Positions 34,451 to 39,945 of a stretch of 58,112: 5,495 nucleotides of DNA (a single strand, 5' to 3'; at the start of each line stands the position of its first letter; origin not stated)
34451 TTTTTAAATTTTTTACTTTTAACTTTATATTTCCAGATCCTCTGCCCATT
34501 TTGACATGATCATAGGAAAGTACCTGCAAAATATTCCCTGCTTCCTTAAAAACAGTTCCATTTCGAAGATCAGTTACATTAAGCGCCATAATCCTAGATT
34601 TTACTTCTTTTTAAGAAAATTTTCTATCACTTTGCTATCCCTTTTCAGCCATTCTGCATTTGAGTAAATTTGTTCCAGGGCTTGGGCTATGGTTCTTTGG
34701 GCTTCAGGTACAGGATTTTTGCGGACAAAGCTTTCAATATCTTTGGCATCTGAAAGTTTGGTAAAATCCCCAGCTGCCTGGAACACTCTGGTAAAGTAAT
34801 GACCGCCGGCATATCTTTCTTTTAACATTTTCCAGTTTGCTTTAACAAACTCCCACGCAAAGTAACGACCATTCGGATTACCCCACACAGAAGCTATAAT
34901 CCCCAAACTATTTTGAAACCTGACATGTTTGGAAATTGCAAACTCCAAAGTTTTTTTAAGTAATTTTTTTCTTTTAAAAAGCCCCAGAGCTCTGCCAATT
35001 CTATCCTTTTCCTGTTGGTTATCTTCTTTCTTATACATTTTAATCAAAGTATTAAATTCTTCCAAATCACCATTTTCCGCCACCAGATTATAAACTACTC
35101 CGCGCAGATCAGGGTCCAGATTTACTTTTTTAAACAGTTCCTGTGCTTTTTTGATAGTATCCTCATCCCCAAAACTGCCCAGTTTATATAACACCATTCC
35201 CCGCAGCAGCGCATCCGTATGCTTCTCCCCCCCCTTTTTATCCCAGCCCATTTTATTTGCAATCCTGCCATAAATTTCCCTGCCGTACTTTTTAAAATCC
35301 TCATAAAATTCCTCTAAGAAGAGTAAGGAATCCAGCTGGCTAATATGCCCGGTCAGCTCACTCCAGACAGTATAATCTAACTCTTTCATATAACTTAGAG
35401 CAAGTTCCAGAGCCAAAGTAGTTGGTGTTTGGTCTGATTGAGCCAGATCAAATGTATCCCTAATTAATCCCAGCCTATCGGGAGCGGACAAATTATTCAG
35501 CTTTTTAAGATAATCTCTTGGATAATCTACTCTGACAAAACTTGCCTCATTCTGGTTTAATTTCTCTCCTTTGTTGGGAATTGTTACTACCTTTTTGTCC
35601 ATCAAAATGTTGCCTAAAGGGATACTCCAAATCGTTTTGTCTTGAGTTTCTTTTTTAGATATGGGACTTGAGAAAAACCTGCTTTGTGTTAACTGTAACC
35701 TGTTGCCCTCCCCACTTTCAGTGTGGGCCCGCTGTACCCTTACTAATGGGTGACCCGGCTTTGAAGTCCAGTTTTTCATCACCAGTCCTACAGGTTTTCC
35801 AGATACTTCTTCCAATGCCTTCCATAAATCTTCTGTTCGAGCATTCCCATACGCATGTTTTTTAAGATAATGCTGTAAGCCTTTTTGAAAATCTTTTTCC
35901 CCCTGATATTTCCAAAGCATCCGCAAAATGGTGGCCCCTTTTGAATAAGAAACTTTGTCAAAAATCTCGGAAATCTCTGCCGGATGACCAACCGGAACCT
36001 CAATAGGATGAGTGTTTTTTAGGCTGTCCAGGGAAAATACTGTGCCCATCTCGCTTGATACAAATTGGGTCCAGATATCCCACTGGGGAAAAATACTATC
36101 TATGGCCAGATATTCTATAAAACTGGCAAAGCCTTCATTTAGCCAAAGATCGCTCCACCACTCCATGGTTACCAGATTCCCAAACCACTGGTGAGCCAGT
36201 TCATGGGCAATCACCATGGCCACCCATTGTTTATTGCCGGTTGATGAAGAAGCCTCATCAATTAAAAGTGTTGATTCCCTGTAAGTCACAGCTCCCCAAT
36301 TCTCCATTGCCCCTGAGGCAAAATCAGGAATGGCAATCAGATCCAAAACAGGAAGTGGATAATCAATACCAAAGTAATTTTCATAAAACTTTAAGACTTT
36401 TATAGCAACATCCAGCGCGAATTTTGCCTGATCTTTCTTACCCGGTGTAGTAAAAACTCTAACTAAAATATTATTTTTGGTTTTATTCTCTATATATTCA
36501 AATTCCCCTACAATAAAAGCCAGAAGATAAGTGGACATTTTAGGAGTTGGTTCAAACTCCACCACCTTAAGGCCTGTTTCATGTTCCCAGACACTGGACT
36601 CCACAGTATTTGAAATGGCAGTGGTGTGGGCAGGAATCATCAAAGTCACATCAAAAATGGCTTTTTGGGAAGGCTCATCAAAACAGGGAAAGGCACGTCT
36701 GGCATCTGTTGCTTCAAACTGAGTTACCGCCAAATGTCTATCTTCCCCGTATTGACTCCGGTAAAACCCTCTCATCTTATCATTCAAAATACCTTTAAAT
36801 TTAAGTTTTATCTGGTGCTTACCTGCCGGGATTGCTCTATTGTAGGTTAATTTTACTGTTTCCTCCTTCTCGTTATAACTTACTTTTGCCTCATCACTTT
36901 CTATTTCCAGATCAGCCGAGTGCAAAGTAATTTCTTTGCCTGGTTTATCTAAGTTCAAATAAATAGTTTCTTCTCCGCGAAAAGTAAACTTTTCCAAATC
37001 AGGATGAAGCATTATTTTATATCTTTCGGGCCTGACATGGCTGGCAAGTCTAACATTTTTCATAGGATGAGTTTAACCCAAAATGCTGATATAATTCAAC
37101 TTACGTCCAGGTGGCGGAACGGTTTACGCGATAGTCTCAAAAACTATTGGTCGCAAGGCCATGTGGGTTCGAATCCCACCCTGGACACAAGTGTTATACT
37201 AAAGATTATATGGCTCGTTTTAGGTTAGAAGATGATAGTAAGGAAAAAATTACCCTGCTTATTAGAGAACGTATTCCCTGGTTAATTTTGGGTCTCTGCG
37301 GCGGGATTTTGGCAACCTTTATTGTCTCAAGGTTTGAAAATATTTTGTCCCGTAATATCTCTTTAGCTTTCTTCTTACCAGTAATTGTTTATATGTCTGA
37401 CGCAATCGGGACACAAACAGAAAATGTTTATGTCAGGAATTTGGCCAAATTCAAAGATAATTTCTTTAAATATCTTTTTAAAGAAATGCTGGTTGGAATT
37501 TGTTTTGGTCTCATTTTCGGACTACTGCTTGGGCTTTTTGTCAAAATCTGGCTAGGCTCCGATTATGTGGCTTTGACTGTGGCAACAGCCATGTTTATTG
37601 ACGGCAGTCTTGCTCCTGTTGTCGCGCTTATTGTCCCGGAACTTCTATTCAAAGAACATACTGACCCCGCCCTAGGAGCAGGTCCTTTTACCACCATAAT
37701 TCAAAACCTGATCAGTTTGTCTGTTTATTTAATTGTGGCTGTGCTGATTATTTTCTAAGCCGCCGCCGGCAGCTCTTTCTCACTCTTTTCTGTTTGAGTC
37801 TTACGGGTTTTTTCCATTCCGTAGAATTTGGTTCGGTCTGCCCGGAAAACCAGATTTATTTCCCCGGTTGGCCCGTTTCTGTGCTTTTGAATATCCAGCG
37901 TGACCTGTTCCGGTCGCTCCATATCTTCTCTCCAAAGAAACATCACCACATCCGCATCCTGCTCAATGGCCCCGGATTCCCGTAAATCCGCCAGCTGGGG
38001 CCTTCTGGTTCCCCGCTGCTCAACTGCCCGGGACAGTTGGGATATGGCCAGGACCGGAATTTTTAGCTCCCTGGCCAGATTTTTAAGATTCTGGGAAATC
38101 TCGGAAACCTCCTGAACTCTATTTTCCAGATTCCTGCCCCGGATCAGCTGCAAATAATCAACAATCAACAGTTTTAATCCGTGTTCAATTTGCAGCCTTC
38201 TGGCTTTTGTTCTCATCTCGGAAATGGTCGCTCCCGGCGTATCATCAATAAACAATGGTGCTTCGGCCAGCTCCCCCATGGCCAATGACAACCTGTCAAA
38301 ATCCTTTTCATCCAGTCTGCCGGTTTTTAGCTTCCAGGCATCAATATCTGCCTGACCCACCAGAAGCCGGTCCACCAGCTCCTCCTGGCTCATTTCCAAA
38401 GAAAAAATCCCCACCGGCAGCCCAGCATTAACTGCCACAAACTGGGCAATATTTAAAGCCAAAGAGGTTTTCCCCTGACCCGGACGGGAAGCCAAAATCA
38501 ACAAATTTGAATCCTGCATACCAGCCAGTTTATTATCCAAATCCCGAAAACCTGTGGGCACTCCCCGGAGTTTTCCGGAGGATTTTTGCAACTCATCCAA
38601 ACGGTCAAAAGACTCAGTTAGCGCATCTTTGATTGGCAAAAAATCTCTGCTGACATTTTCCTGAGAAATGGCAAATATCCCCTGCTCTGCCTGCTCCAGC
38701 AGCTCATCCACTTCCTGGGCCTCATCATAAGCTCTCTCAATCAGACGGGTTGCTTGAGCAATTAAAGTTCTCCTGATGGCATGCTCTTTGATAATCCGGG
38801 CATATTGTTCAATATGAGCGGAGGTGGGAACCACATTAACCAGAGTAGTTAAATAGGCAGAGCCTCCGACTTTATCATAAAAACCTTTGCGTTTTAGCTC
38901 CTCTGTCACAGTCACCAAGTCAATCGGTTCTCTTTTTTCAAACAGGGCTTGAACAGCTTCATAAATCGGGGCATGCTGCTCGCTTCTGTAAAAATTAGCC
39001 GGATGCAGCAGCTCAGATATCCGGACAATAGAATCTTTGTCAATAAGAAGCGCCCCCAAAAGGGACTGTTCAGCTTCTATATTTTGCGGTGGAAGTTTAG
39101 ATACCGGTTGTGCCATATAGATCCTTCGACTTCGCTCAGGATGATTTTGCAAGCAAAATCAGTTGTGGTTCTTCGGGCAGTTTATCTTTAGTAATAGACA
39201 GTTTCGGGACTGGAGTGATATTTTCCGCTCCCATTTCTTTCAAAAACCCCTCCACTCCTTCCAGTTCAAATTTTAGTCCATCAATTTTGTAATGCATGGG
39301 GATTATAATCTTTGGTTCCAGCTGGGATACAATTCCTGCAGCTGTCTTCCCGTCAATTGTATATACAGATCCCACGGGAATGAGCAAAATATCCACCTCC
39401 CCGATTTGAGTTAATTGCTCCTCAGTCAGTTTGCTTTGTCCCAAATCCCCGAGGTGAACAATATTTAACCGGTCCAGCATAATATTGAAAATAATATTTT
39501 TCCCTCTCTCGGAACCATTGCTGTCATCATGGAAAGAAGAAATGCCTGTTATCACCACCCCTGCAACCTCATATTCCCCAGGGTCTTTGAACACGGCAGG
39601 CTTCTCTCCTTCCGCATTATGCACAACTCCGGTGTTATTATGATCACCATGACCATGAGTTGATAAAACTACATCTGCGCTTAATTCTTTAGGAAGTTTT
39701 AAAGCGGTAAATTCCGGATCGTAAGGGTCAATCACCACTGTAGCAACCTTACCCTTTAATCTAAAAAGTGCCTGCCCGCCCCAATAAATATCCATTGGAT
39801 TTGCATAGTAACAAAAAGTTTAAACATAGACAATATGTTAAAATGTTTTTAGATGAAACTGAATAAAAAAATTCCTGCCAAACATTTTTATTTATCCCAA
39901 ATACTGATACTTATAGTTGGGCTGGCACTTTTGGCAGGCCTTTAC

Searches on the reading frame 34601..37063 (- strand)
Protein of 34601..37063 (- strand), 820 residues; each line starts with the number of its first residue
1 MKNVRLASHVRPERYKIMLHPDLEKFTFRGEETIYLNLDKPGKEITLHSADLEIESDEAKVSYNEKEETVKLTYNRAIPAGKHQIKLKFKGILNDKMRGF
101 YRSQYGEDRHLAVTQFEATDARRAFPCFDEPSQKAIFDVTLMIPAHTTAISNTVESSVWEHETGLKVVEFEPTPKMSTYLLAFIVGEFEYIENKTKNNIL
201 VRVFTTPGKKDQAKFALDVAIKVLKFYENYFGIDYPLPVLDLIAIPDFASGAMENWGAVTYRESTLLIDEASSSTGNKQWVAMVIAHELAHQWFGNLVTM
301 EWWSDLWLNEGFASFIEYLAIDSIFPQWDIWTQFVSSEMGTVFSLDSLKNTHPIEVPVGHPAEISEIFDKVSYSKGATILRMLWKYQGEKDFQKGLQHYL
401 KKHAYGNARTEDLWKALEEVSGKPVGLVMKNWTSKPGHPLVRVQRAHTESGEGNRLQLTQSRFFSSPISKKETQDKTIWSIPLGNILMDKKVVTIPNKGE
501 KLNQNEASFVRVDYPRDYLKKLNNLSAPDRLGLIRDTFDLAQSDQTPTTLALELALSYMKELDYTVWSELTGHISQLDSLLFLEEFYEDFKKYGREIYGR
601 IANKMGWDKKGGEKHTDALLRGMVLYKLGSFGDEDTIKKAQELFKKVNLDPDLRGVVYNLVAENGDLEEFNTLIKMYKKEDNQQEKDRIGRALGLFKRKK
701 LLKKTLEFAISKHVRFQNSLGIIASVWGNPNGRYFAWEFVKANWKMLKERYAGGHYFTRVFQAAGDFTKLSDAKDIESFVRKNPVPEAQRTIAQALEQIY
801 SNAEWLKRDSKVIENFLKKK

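Call 94: search_protein_families(library=pfam, proteins=[window:34601-37063:-], max_evalue=0.00001)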
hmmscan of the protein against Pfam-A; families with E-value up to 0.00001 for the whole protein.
window:34601-37063:- (820 aa): 3 families
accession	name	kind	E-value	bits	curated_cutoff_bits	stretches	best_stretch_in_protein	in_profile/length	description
PF01433.26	Peptidase_M1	-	6e-89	297.8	27.7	1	215-432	1-218/218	Peptidase family M1 domain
PF11838.14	ERAP1_C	-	1.7e-76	258.1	38.2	1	501-799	3-316/318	ERAP1-like C-terminal domain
PF17900.6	Peptidase_M1_N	-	2.8e-47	161.7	25.8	1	12-180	2-186/186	Peptidase M1 N-terminal domain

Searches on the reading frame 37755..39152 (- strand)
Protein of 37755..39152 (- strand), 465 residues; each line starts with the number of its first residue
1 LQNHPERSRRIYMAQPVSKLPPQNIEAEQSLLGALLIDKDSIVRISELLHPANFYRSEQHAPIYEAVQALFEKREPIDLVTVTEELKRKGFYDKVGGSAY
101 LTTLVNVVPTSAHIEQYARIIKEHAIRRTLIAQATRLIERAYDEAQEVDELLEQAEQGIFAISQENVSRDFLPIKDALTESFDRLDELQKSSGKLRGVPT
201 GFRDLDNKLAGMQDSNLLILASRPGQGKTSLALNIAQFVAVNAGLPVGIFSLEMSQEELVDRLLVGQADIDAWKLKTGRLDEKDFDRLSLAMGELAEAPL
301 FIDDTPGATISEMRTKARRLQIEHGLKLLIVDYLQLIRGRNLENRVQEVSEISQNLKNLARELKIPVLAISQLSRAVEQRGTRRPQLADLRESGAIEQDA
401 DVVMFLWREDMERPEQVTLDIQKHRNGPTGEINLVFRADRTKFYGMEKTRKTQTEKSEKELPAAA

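Call 94: search_protein_families(library=pfam, proteins=[window:37755-39152:-], max_evalue=0.00001)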
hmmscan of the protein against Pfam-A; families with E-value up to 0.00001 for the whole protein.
window:37755-39152:- (465 aa): 3 families
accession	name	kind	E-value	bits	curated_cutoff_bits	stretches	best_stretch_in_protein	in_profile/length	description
PF03796.21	DnaB_C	-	3e-98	328.7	27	1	197-443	1-253/255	DnaB-like helicase C terminal domain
PF00772.26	DnaB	-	6.7e-34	116.5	23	1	21-123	2-103/103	DnaB-like helicase N terminal domain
PF13481.12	AAA_25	-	8.5e-13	48.8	27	1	214-373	32-190/195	AAA domain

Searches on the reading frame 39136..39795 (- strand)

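Call 94: search_protein_families(library=pfam, proteins=[window:39136-39795:-], max_evalue=0.00001)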
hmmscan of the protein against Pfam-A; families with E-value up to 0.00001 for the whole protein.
window:39136-39795:- (219 aa): 2 families
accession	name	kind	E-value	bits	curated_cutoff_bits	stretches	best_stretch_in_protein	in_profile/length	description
PF13483.12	Lactamase_B_3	-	4.6e-41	140.9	24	1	3-168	2-160/160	Beta-lactamase superfamily domain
PF12706.13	Lactamase_B_2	-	1.6e-08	34.9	27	0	73-169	94-200/200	Beta-lactamase superfamily domain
